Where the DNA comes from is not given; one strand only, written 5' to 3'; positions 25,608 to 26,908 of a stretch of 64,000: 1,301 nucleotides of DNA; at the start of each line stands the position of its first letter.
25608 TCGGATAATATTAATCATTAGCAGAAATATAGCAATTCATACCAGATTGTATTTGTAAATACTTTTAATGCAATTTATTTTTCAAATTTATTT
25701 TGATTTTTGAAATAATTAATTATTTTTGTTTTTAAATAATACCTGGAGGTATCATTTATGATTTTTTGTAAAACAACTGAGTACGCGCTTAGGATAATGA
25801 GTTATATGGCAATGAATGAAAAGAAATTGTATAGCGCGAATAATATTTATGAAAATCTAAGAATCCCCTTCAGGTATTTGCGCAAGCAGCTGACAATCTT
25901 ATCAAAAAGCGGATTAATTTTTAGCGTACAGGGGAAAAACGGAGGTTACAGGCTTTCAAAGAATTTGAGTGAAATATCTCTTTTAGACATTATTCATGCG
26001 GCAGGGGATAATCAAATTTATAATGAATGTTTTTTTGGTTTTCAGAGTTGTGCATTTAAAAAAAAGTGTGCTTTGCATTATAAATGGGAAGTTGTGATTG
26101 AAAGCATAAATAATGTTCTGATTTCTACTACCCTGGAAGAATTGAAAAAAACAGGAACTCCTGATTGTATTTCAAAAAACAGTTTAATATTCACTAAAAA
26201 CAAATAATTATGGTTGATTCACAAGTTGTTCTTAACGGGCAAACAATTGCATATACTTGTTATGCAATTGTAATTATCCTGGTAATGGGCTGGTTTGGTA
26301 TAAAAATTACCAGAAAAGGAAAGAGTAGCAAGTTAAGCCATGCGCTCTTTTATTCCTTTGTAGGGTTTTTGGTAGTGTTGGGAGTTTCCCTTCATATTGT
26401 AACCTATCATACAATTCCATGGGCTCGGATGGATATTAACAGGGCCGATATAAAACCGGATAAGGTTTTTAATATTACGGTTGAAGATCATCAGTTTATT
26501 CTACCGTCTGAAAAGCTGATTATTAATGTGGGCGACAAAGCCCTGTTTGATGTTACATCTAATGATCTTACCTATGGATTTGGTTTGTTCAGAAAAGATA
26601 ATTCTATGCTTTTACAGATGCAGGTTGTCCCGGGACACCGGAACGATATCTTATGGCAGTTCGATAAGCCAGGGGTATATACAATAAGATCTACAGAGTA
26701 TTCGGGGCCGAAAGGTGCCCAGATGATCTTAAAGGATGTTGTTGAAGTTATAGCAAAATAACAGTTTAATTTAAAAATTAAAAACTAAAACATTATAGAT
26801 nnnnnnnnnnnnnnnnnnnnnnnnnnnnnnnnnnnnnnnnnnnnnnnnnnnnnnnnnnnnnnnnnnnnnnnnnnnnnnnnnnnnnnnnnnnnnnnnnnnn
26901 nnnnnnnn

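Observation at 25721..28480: Rrf2-controlled heme-copper oxidoreductase with an Asp-x3-Asp active site and no CuA: candidate non-canonical NO reductase or new HCO chemistry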

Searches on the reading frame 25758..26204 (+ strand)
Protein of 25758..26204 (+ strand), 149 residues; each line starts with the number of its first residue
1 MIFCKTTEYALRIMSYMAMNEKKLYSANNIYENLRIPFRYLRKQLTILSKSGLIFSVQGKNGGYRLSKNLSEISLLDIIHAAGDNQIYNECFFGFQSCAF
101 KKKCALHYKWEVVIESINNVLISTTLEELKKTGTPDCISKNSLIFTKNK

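Call 3: search_protein_families(library=pfam, proteins=[window:25758-26204:+], max_evalue=1)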
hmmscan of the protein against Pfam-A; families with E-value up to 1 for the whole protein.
window:25758-26204:+ (149 aa): 3 families
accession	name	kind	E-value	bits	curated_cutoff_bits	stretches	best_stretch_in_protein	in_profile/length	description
PF02082.26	Rrf2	-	4.2e-30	105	30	1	5-130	3-130/132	Iron-dependent Transcriptional regulator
PF03444.21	HrcA_DNA-bdg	-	0.051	13.7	21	1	26-65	25-64/79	Winged helix-turn-helix transcription repressor, HrcA DNA-binding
PF10007.15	DUF2250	-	0.11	13.1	24.4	1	10-60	10-58/93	Uncharacterized protein conserved in archaea (DUF2250)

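Call 4: search_protein_families(library=ncbifam, proteins=[window:25758-26204:+], max_evalue=1)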
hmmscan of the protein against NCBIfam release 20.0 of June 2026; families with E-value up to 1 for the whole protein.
window:25758-26204:+ (149 aa): 11 families
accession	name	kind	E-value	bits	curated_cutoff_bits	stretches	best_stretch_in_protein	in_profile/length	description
TIGR00738.1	rrf2_super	superfamily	3.3e-31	107.9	73.3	1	1-129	1-130/132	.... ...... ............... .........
TIGR02944.1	suf_reg_Xantho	equivalog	2.4e-21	76.5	110.65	1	4-128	5-129/130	SUF system Fe-S cluster assembly regulator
NF008886.0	PRK11920.1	equivalog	5.5e-21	74.8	193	1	1-131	1-132/153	iron-responsive transcriptional regulator RirA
TIGR02010.1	IscR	equivalog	1.3e-17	63.9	207.55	1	7-130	7-130/135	Fe-S cluster assembly transcriptional regulator IscR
NF008110.0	PRK10857.1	equivalog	1.1e-12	48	275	1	7-130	7-130/164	Fe-S cluster assembly transcriptional regulator IscR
NF008240.0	PRK11014.1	equivalog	1.4e-11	44.6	182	1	5-131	5-129/141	nitric oxide-sensing transcriptional repressor NsrR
NF047409.1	Cys_reg_CymR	equivalog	1.1e-10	41.8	195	1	7-132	7-126/139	cysteine metabolism transcriptional regulator CymR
NF041852.1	trans_reg_HypR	equivalog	1.2e-06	28.6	180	1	10-90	8-88/139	redox-sensitive transcriptional regulator HypR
NF008125.0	PRK10873.1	equivalog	0.0087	16.5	162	1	44-127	6-88/131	hypothetical protein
NF053660.1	ORF80_fam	equivalog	0.046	13.6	95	1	12-55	6-47/70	ORF80 family leucine zipper DNA-binding protein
NF040642.1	sulf_sens_BigR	equivalog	0.078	13.1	155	1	4-69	14-79/95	sulfite-sensing transcriptional repressor BigR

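Call 69: search_solved_structures(query=window:25758-26204:+, max_evalue=0.001, show_alignments=2)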
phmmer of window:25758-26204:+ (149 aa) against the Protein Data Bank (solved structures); distinct sequences matched with E-value up to 0.001: 10.
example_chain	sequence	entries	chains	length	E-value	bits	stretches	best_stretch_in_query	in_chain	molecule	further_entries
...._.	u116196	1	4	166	2.1e-08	37.3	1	30-82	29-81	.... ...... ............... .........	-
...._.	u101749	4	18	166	3e-08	36.9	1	35-82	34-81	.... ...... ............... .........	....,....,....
4hf0_A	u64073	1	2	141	3.5e-07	33.4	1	8-129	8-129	HTH-type transcriptional regulator IscR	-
4hf1_A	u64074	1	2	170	5.6e-07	32.7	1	8-130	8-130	HTH-type transcriptional regulator IscR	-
4hf2_A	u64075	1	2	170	7.8e-07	32.3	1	8-130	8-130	HTH-type transcriptional regulator IscR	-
4chu_A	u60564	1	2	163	8.8e-07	32.1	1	8-130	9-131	HTH-TYPE TRANSCRIPTIONAL REGULATOR ISCR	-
4cic_A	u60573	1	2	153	6.4e-06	29.3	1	26-132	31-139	TRANSCRIPTIONAL REGULATOR, BADM/RRF2 FAMILY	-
1ylf_A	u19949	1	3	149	5.4e-05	26.3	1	9-92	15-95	RRF2 family protein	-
3t8r_A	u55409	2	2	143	0.00014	25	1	8-82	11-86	Staphylococcus aureus CymR | Staphylococcus aureus CymR (oxidized form)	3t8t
7zpn_A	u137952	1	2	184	0.00018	24.6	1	9-85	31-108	HTH-type transcriptional regulator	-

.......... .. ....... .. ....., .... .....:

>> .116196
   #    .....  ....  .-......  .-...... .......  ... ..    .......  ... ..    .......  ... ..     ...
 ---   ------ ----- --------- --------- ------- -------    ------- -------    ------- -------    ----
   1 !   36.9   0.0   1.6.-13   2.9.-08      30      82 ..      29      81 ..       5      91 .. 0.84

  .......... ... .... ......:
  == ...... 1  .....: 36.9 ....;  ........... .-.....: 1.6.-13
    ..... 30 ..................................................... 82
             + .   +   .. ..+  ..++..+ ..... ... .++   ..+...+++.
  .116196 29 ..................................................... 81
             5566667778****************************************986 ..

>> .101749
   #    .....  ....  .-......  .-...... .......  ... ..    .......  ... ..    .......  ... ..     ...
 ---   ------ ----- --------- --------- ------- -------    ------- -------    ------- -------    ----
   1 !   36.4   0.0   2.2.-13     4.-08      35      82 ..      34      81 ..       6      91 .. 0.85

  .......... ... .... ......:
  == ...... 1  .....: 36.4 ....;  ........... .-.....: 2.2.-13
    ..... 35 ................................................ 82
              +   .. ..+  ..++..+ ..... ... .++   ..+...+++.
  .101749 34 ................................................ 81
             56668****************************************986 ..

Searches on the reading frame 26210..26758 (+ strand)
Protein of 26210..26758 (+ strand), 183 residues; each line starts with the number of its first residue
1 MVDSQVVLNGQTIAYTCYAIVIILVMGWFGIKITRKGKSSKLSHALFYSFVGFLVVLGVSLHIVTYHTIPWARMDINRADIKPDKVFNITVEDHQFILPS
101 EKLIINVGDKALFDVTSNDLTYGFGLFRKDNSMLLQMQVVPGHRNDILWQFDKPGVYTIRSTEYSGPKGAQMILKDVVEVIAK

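Call 3: search_protein_families(library=pfam, proteins=[window:26210-26758:+], max_evalue=1)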
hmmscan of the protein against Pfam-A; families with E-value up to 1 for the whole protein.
window:26210-26758:+ (183 aa): 1 family
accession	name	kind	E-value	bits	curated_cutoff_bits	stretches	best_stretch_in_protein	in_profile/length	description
PF00116.26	COX2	-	0.0062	16.9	22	1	99-172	44-113/120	Cytochrome C oxidase subunit II, periplasmic domain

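Call 4: search_protein_families(library=ncbifam, proteins=[window:26210-26758:+], max_evalue=1)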
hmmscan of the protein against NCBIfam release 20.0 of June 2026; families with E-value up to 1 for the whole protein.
window:26210-26758:+ (183 aa): 7 families
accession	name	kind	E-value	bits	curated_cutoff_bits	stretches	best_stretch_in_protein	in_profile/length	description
TIGR02866.1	CoxB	equivalog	6.1e-08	32.5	147.7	1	38-175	46-188/202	cytochrome c oxidase subunit II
TIGR04246.1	nitrous_NosZ_Gp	equivalog_domain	4.1e-05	22.1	625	1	100-165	498-563/578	Sec-dependent nitrous-oxide reductase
NF041074.2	quin_ox_SoxA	equivalog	0.00021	21.2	110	1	79-168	56-143/154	proton pump complex quinol oxidase subunit SoxA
NF050117.1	aa3_CtaC_Actin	exception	0.0021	17.3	250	1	101-175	159-229/244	aa3-type cytochrome oxidase subunit II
TIGR01433.1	CyoA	equivalog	0.046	13.1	266.2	1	54-175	88-209/226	ubiquinol oxidase subunit II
NF010198.0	PRK13673.1-5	equivalog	0.072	13.4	116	1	14-66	9-61/118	hypothetical protein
TIGR03769.1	P_ac_wall_RPT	domain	0.075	13.6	30.9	1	149-160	7-18/41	TIGR03769 domain-containing protein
